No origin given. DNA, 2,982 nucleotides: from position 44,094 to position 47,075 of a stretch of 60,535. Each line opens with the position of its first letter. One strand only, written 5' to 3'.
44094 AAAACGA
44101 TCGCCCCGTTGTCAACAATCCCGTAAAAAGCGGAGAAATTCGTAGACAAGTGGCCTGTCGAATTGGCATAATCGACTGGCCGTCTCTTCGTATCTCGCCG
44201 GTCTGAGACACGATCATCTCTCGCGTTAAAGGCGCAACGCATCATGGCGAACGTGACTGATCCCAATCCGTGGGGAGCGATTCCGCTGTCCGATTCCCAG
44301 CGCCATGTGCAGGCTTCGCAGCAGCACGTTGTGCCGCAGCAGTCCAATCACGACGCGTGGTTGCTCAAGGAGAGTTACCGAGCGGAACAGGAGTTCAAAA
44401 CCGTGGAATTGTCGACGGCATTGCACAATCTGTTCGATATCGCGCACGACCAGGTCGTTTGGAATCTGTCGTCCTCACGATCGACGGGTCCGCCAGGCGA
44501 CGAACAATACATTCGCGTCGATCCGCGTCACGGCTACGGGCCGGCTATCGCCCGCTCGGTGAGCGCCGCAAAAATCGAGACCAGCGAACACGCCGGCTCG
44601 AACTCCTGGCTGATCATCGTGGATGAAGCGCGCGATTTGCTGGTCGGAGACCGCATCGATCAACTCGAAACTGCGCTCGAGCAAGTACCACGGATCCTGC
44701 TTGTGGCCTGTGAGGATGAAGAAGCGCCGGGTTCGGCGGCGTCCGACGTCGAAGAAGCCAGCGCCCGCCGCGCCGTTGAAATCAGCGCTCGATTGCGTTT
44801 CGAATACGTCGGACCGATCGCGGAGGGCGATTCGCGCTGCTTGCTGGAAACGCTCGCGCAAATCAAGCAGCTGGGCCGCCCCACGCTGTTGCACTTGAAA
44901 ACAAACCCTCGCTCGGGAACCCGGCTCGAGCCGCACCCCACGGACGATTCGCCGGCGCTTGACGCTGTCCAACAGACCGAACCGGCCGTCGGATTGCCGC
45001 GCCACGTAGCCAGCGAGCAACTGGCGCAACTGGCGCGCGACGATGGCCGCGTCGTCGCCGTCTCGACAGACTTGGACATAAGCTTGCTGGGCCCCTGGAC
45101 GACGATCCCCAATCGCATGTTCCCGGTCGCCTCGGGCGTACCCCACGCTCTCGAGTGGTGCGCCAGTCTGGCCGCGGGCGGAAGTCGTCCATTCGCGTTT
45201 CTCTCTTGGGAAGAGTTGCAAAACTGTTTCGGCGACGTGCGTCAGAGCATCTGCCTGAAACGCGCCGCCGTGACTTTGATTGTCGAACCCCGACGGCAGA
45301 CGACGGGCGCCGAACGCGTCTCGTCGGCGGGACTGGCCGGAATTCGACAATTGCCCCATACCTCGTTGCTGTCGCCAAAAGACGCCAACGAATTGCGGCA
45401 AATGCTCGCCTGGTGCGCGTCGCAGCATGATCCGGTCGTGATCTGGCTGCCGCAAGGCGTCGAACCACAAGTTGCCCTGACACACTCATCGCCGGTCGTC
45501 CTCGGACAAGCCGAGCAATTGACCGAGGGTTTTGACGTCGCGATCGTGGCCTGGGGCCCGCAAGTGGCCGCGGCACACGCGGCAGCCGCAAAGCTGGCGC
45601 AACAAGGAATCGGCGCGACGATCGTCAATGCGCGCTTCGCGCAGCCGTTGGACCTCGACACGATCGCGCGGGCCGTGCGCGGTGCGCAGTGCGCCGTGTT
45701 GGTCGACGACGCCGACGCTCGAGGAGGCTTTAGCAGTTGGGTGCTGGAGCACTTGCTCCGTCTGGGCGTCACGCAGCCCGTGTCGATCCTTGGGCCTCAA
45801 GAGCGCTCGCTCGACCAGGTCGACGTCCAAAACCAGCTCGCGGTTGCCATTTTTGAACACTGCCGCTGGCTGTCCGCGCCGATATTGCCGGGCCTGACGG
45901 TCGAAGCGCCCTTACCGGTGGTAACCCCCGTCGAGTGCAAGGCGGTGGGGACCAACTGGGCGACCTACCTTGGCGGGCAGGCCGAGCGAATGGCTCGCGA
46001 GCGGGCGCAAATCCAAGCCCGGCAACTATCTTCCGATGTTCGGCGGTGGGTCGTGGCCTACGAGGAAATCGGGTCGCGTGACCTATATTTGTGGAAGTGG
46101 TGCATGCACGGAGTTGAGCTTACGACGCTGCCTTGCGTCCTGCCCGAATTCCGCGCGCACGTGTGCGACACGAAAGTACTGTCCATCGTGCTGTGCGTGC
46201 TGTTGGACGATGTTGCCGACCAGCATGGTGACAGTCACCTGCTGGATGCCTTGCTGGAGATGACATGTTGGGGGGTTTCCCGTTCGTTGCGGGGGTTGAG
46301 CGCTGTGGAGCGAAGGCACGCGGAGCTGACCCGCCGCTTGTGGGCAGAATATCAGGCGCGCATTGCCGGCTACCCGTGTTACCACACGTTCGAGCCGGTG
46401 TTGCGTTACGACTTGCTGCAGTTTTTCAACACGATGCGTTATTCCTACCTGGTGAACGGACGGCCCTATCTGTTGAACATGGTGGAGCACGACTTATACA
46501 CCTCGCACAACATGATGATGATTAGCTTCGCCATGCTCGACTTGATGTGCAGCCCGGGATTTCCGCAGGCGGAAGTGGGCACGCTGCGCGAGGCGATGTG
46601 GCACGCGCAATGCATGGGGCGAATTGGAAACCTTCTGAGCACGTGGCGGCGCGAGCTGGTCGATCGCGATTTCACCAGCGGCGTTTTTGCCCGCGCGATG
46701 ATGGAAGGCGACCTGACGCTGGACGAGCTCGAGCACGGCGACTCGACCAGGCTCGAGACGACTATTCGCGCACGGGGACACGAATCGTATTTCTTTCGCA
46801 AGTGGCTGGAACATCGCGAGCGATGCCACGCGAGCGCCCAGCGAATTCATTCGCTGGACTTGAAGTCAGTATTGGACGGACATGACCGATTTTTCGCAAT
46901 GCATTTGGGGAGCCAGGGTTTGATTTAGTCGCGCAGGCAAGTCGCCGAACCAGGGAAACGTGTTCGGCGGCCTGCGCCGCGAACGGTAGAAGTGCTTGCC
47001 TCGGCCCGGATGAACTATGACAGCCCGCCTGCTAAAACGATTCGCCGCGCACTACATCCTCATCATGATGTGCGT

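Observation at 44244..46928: Catalytically degenerate DXS homologue fused to a class I terpene-synthase-like domain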

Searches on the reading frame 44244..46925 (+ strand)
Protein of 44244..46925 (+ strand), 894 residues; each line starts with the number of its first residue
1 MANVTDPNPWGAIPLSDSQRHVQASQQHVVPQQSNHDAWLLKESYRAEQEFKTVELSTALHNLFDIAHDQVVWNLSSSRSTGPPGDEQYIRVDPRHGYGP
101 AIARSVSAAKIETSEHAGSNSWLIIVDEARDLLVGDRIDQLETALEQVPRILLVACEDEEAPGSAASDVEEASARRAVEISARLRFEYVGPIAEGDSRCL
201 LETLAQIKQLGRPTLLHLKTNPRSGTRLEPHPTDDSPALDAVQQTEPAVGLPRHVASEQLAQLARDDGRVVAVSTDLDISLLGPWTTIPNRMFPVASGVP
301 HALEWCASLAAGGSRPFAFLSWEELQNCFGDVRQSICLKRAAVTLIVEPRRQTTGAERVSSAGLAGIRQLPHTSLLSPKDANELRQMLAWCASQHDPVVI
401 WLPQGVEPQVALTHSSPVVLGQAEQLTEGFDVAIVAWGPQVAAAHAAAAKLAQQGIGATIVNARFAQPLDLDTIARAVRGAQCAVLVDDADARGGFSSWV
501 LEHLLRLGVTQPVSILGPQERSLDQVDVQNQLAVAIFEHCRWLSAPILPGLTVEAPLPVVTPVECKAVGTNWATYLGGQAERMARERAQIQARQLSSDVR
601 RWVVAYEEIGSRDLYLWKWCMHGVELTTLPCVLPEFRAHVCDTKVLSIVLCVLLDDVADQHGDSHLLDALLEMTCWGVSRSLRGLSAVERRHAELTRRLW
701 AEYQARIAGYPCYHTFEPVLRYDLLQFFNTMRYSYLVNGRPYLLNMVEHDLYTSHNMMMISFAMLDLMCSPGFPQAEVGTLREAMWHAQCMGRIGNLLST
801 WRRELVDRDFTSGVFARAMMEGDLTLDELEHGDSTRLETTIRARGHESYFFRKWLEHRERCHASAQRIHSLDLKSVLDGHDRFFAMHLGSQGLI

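Call 3: search_protein_families(library=pfam, proteins=[window:44244-46925:+], max_evalue=1)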
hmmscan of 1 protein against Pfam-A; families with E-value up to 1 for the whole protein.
window:44244-46925:+ (894 aa): 4 families
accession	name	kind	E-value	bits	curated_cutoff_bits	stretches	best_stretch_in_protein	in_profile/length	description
PF02780.25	Transketolase_C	-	4.2e-21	75.6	25.9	1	421-526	1-108/124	Transketolase, C-terminal domain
PF13292.11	DXP_synthase_N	-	4.2e-08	33.2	21.2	2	180-220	234-274/274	1-deoxy-D-xylulose-5-phosphate synthase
PF02779.29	Transket_pyr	-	0.0055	16.8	27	1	354-404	117-169/174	Transketolase, pyrimidine binding domain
PF22613.1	Transketolase_C_1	-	0.024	15.3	27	1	428-463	10-45/113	Transketolase-like TK C-terminal domain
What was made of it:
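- Checked: Pfam finds Transketolase_C at 4e-21, only the tail of DXP_synthase_N, and Transket_pyr below threshold (call 3).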

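Call 4: search_protein_families(library=ncbifam, proteins=[window:44244-46925:+], max_evalue=1)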
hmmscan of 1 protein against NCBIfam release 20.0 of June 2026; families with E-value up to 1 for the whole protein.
window:44244-46925:+ (894 aa): 9 families
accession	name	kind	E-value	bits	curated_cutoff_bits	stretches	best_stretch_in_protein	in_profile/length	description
TIGR00204.1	dxs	equivalog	2e-44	152.2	465.95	1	183-529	236-594/616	1-deoxy-D-xylulose-5-phosphate synthase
NF003933.0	PRK05444.2-2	equivalog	7.9e-24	84.1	395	1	182-526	209-581/606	1-deoxy-D-xylulose-5-phosphate synthase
NF008968.0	PRK12315.1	subfamily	1.2e-23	83.2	510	2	194-507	216-540/582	1-deoxy-D-xylulose-5-phosphate synthase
NF004559.0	PRK05899.2-5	equivalog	3.7e-13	48.6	488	1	252-516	320-591/627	transketolase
NF008854.0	PRK11892.1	equivalog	7.9e-12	44.6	454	1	369-499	277-410/464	pyruvate dehydrogenase complex E1 component subunit beta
NF006667.0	PRK09212.1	subfamily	8.6e-12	44.6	321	1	370-498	140-270/327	pyruvate dehydrogenase complex E1 component subunit beta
NF004556.0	PRK05899.2-2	equivalog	4.2e-07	28.6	575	1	369-517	452-606/639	transketolase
NF007201.0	PRK09622.1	equivalog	0.0003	19.8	590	1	428-498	266-336/405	2-oxoacid:ferredoxin oxidoreductase subunit alpha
TIGR03710.1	OAFO_sf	subfamily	0.0053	15.4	482.75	1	429-489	463-522/561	2-oxoacid:acceptor oxidoreductase subunit alpha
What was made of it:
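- On DXS (NCBIfam TIGR00204 / EC 2.2.1.7): 152.2 bits against a cut-off of 465.95 (call 4).
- Checked: NCBIfam dxs TIGR00204 scores 152 bits against a cut-off of 466 (call 4).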

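Call 5: search_solved_structures(query=window:44244-46925:+, max_evalue=1, show_alignments=2)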
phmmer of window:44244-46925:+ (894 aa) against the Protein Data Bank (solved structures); distinct sequences matched with E-value up to 1: 29.
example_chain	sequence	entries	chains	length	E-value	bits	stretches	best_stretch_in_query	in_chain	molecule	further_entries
2o1s_A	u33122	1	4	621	2.8e-25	91.9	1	183-515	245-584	1-deoxy-D-xylulose-5-phosphate synthase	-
6xxg_AAA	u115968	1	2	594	1.2e-23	86.5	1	181-524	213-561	1-deoxy-D-xylulose-5-phosphate synthase,1-deoxy-D-xylulose-5-phosphate synthase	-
2o1x_A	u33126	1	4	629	1.5e-23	86.2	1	182-524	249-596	1-deoxy-D-xylulose-5-phosphate synthase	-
6ouv_A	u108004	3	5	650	1.7e-23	86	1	182-524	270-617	1-deoxy-D-xylulose-5-phosphate synthase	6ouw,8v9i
8a29_A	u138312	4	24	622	8.6e-23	83.7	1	183-523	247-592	1-deoxy-D-xylulose-5-phosphate synthase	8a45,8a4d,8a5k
8a8y_A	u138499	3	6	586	2.7e-22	82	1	183-517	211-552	1-deoxy-D-xylulose-5-phosphate synthase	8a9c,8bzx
8ogh_A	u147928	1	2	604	2.2e-21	79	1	184-519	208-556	1-deoxy-D-xylulose-5-phosphate synthase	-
9hn8_A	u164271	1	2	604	2.7e-21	78.7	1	184-520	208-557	1-deoxy-D-xylulose-5-phosphate synthase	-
7a9h_AAA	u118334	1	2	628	2.8e-21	78.7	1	184-519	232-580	1-deoxy-D-xylulose-5-phosphate synthase,1-deoxy-D-xylulose-5-phosphate synthase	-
7a9g_AAA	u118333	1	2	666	3.1e-21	78.5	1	184-519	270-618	1-deoxy-D-xylulose-5-phosphate synthase,1-deoxy-D-xylulose-5-phosphate synthase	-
7bzx_B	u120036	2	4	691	2.8e-19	72.1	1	184-508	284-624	1-deoxy-D-xylulose-5-phosphate synthase, chloroplastic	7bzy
6yaj_AAA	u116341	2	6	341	1.4e-15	59.8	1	253-504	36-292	C-terminal chain of split transketolase from Carboxydothermus hydrogenoformans | C-terminal component of the split chain transketolase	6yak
1w85_B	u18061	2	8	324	6.3e-11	44.4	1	367-504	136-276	PYRUVATE DEHYDROGENASE E1 COMPONENT, BETA SUBUNIT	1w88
3duf_B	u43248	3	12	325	6.3e-11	44.4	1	367-504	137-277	Pyruvate dehydrogenase E1 component subunit beta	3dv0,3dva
9kpq_A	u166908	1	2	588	9.9e-11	43.8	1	184-532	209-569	1-deoxy-D-xylulose-5-phosphate synthase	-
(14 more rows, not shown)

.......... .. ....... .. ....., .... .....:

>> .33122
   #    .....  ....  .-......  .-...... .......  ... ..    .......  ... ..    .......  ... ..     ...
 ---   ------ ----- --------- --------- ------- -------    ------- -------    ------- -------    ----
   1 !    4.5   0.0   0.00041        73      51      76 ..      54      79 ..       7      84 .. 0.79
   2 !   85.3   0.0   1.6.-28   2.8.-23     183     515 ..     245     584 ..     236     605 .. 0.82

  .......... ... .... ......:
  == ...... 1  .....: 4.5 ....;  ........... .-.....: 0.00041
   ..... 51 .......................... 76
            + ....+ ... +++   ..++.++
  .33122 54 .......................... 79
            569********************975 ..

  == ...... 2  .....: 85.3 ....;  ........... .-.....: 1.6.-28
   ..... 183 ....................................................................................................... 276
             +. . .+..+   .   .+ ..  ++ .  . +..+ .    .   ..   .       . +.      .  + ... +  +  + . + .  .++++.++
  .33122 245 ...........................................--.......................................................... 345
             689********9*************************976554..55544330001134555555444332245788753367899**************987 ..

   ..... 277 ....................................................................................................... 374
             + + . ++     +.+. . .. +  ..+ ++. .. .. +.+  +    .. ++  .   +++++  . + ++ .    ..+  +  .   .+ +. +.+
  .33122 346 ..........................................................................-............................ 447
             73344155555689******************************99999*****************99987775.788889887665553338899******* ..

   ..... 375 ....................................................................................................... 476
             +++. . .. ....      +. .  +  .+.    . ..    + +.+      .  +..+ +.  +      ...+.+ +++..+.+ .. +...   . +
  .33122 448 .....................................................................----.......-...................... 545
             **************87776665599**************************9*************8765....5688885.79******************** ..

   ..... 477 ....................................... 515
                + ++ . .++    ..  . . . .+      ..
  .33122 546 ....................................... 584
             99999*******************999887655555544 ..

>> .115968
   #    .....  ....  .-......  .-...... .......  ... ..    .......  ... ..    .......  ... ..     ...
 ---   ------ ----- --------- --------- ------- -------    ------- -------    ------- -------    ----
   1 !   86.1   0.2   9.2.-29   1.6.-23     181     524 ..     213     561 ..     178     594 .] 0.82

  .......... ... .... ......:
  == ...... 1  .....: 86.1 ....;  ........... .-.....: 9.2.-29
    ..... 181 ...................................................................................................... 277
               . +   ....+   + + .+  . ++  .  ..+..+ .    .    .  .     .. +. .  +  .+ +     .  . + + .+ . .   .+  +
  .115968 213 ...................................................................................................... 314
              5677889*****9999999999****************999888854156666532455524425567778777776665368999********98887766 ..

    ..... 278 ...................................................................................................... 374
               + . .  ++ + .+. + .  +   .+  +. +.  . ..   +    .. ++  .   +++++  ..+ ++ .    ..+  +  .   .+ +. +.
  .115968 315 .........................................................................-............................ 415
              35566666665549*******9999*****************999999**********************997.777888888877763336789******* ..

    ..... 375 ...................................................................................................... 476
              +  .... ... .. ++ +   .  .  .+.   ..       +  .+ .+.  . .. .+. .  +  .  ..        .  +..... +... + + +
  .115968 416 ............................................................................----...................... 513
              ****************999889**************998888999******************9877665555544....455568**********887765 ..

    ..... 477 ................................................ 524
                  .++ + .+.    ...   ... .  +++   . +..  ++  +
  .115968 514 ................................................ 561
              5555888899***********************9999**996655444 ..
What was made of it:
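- On DXS (NCBIfam TIGR00204 / EC 2.2.1.7): HMMER alignment to 2O1S over aa 183-515 (call 5).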

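Call 9: find_homologous_proteins(query=window:44244-46925:+)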
Query window:44244-46925:+ (894 aa): 228 proteins with E <= 0.001 among 8000 candidates; the best 120 are listed.
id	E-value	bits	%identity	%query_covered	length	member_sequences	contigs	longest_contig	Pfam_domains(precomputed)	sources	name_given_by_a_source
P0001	0.0e+0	2055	100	100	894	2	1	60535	PF13292.12,PF02780.26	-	-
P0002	0.0e+0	1376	70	100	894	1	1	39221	PF13292.12,PF02780.26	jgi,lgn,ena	jgi:deoxyxylulose-5-phosphate synthase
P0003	0.0e+0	1260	64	100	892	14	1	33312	PF13292.12,PF02780.26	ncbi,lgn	-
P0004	0.0e+0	1238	64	100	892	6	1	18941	PF13292.12,PF17147.10,PF02780.26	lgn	-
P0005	0.0e+0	1227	62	100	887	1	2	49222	PF02780.26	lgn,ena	-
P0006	0.0e+0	1180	61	100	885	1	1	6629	PF02780.26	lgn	-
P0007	0.0e+0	1167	63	96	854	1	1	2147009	PF13292.12,PF02780.26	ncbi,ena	-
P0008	0.0e+0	1137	59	100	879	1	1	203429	PF02780.26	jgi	jgi:transketolase C-terminal domain/subunit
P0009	0.0e+0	1093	58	100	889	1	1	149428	PF02780.26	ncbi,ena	-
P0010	0.0e+0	1053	58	100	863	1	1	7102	PF02780.26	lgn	-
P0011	0.0e+0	1013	63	82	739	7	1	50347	PF13292.12,PF02780.26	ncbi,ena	-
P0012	4.2e-294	996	71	68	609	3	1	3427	PF02780.26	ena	-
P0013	9.7e-274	929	51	100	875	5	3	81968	PF02780.26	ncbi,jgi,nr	ncbi:MAG TPA: transketolase C-terminal domain-containing protein [Pirellulales bacterium]|jgi:transk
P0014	1.5e-262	892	50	100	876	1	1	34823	PF02780.26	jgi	jgi:transketolase C-terminal domain/subunit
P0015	5.8e-258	877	50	100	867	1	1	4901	PF02780.26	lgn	-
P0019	2.9e-253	861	49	100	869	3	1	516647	PF02780.26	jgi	-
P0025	2.8e-206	706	43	100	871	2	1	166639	PF02780.26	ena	-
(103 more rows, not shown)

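Call 33: find_encoding_contigs(protein=P0008, flank=10000, max_places=2)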
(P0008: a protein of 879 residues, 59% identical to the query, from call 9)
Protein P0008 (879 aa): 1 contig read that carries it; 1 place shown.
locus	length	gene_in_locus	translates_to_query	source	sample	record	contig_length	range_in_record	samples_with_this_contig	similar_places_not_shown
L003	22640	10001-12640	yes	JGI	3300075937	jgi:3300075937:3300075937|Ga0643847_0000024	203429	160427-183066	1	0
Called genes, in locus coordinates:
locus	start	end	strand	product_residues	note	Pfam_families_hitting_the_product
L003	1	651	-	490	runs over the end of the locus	PF02321:OEP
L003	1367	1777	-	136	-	-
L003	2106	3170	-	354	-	PF01261:AP_endonuc_2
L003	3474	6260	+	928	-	PF00069:Pkinase, PF07714:PK_Tyr_Ser-Thr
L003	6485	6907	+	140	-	-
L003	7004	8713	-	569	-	PF00884:Sulfatase, PF16347:SGSH_C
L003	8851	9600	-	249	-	PF07238:PilZ (weak)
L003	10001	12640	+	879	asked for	PF02780:Transketolase_C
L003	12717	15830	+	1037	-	PF00672:HAMP, PF00512:HisKA, PF13581:HATPase_c_2 (faint), PF02518:HATPase_c, PF00072:Response_reg, PF02518:HATPase_c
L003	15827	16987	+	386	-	PF00072:Response_reg, PF02518:HATPase_c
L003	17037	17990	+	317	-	PF02401:LYTB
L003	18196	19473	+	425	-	PF03349:Toluene_X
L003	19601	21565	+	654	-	PF12895:ANAPC3 (weak), PF13432:TPR_16, PF14559:TPR_19, PF14559:TPR_19 (weak), PF13414:TPR_11, PF13432:TPR_16, PF13414:TPR_11, PF13432:TPR_16, +36 more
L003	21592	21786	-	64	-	PF06439:3keto-disac_hyd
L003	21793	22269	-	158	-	PF06439:3keto-disac_hyd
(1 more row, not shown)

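Call 34: find_encoding_contigs(protein=P0019, flank=10000, max_places=2)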
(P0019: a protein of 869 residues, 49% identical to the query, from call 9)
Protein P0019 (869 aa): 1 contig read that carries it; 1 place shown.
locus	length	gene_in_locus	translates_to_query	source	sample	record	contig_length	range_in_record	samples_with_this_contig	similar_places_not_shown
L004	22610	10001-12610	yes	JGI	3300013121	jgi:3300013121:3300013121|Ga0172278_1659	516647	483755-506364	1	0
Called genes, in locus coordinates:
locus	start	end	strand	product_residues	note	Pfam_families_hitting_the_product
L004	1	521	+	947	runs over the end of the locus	PF00069:Pkinase, PF07714:PK_Tyr_Ser-Thr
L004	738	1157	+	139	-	-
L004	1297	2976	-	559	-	PF00884:Sulfatase, PF16347:SGSH_C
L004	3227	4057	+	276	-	PF00158:Sigma54_activat (faint), PF13191:AAA_16 (faint), PF00004:AAA, PF07724:AAA_2, PF07728:AAA_5, PF13401:AAA_22 (weak)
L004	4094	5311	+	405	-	PF05762:VWA_CoxE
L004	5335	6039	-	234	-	PF00072:Response_reg, PF00486:Trans_reg_C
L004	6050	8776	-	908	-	PF02702:KdpD, PF13493:DUF4118, PF13492:GAF_3, PF00512:HisKA, PF02518:HATPase_c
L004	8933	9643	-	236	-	PF07238:PilZ (faint)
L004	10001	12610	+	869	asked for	PF02780:Transketolase_C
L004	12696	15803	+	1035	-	PF00672:HAMP, PF13581:HATPase_c_2 (faint), PF00512:HisKA, PF02518:HATPase_c, PF00072:Response_reg, PF02518:HATPase_c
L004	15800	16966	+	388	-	PF00072:Response_reg, PF02518:HATPase_c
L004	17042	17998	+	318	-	PF02401:LYTB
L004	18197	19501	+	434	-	PF03349:Toluene_X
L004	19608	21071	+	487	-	PF12895:ANAPC3 (weak), PF14559:TPR_19, PF13432:TPR_16, PF14559:TPR_19 (weak), PF13424:TPR_12, PF13414:TPR_11, PF00515:TPR_1, PF13414:TPR_11, +13 more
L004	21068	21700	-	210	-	PF06439:3keto-disac_hyd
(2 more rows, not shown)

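Call 35: find_encoding_contigs(protein=P0025, flank=10000, max_places=2)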
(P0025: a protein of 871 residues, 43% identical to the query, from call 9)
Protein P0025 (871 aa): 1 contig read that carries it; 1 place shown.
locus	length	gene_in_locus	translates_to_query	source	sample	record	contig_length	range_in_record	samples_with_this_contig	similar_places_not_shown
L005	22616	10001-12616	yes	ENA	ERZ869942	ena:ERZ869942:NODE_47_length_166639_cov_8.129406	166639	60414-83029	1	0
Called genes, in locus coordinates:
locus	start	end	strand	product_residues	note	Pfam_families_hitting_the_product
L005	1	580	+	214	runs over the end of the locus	PF00510:COX3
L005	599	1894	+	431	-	-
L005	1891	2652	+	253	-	PF14495:Cytochrom_C550 (faint), PF13442:Cytochrome_CBB3, PF00034:Cytochrom_C, PF13442:Cytochrome_CBB3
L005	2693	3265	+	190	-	PF00355:Rieske (weak)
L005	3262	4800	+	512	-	PF00033:Cytochrome_B, PF13631:Cytochrom_B_N_2, PF00032:Cytochrom_B_C (weak), PF00034:Cytochrom_C (weak), PF13442:Cytochrome_CBB3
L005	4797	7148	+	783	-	PF09678:Caa3_CtaG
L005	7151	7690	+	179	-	-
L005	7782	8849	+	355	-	PF00578:AhpC-TSA, PF08534:Redoxin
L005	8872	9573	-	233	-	PF07238:PilZ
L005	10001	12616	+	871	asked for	PF02780:Transketolase_C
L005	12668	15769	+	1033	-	PF00672:HAMP, PF00512:HisKA, PF02518:HATPase_c, PF00072:Response_reg, PF02518:HATPase_c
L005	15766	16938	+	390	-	PF00072:Response_reg, PF02518:HATPase_c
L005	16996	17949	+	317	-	PF02401:LYTB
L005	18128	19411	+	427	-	PF03349:Toluene_X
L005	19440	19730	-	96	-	PF13490:zf-HC2 (faint)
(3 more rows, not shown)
